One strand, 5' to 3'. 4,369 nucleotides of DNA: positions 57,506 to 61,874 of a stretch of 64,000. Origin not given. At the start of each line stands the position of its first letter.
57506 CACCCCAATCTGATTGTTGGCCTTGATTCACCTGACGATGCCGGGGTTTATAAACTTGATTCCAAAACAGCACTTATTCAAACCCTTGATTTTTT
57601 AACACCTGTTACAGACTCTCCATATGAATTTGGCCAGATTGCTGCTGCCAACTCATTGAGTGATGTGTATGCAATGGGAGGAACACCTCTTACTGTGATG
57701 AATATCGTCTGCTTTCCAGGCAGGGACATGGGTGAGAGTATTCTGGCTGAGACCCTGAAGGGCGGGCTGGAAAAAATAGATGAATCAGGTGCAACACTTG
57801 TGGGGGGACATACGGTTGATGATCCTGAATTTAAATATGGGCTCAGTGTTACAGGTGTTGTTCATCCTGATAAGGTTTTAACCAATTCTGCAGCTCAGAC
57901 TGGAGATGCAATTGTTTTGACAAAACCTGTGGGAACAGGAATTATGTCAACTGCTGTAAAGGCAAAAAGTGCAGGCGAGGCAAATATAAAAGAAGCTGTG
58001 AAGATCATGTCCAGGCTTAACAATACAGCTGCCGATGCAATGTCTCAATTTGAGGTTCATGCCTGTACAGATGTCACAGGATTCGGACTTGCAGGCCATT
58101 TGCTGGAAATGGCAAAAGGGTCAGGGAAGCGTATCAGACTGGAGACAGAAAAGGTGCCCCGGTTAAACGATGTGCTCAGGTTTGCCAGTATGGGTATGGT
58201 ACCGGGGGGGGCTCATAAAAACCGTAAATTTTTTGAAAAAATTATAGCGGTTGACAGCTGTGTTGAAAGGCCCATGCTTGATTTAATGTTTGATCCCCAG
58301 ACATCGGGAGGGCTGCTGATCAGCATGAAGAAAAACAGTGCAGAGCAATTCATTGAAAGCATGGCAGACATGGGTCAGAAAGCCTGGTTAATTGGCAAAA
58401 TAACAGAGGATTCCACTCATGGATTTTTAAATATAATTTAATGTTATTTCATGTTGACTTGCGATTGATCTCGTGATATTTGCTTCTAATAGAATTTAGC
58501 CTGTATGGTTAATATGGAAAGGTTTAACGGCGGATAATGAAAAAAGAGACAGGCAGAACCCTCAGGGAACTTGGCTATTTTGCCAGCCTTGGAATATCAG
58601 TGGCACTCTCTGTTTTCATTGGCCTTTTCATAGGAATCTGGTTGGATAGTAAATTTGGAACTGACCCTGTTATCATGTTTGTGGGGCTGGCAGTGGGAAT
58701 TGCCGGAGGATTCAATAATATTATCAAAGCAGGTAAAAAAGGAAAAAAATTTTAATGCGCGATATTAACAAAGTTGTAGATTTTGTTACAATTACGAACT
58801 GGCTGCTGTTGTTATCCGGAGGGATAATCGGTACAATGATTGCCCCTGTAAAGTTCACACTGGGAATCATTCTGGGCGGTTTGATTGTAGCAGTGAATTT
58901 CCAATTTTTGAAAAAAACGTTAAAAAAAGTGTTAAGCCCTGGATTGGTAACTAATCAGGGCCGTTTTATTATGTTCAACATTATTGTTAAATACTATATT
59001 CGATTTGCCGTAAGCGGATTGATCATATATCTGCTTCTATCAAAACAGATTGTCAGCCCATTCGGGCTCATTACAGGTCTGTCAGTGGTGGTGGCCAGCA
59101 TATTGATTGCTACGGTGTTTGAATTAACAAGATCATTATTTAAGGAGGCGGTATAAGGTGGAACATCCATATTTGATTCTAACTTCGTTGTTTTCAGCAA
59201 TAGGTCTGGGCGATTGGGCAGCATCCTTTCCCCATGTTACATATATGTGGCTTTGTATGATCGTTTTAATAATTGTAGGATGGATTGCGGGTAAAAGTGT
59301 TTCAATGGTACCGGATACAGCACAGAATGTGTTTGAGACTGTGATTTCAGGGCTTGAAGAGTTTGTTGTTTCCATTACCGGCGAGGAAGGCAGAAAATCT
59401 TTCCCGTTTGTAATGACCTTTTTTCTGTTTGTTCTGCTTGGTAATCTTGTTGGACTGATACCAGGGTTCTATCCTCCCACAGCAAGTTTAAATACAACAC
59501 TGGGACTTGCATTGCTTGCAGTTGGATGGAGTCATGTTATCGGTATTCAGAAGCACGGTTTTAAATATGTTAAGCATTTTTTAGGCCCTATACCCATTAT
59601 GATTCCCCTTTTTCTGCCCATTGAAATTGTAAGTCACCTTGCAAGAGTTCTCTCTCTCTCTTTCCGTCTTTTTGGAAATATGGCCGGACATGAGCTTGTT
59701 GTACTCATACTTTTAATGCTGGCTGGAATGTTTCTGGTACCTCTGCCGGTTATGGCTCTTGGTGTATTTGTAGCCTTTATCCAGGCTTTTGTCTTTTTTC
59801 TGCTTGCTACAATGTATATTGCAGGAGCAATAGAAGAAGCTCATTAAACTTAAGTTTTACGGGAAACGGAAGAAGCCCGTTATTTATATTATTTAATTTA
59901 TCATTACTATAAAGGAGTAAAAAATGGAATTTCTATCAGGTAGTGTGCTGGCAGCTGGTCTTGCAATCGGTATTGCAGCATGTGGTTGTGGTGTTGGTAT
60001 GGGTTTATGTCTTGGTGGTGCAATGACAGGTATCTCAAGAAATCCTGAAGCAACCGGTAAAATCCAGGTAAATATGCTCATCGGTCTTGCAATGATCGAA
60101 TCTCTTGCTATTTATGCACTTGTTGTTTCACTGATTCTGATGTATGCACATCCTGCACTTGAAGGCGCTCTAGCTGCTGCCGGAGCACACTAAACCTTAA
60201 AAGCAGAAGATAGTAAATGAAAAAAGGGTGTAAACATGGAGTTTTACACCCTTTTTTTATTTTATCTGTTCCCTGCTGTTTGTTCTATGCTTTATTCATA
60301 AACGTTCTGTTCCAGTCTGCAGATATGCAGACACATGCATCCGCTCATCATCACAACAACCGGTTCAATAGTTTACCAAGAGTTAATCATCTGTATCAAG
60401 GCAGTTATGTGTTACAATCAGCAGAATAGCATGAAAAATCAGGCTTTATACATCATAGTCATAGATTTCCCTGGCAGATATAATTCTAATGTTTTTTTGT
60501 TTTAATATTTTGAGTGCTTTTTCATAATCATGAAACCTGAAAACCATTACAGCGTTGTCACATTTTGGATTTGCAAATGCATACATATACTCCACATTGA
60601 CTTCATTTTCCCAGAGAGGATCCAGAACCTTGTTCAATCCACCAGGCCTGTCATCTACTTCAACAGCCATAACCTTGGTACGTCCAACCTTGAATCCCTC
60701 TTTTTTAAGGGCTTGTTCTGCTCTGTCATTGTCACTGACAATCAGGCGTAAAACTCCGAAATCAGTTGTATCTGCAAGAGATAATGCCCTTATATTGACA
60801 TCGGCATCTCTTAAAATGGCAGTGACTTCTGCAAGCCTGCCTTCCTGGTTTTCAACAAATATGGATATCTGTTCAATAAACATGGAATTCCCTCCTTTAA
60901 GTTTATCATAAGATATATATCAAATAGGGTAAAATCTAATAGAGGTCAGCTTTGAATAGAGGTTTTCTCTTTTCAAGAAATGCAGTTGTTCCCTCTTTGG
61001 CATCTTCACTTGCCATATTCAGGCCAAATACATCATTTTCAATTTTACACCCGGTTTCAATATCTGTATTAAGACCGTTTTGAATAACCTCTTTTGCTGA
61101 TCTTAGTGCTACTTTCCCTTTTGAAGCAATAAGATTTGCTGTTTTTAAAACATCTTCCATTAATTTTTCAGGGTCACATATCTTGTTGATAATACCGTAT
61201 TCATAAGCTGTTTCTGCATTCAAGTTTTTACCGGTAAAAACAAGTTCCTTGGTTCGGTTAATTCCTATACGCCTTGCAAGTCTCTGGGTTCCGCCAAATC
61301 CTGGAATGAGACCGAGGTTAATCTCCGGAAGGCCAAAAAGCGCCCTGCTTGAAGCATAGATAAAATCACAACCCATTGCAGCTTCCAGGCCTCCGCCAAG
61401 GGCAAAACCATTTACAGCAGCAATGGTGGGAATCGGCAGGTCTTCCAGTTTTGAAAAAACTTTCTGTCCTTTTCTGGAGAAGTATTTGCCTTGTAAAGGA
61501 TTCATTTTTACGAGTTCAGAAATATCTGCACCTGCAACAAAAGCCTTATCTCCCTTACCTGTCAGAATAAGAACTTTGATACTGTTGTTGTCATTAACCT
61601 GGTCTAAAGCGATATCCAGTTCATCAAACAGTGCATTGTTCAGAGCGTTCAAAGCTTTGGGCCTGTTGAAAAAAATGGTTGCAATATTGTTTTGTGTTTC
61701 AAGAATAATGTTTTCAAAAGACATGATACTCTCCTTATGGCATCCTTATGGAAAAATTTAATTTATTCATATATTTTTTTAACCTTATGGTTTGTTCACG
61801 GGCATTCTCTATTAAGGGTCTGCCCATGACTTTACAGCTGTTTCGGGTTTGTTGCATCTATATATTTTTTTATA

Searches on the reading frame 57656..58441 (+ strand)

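Call 62: search_protein_families(library=pfam, proteins=[window:57656-58441:+], max_evalue=0.000001)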
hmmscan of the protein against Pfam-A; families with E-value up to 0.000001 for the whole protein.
window:57656-58441:+ (261 aa): 2 families
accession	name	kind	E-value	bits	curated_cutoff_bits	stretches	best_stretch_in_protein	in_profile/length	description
PF02769.27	AIRS_C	-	9.7e-22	78.2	23.1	1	82-253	2-149/156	AIR synthase related protein, C-terminal domain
PF00586.29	AIRS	-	4e-14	53.4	24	1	2-69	45-112/112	AIR synthase related protein, N-terminal domain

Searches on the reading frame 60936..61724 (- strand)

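Call 62: search_protein_families(library=pfam, proteins=[window:60936-61724:-], max_evalue=0.000001)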
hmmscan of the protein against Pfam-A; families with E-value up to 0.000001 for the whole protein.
window:60936-61724:- (262 aa): 2 families
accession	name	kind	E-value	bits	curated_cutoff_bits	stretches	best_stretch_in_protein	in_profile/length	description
PF00378.25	ECH_1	-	1.1e-69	235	27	1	9-258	1-249/251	Enoyl-CoA hydratase/isomerase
PF16113.10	ECH_2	-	1.9e-34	120.1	27.2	1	15-188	2-177/335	Enoyl-CoA hydratase/isomerase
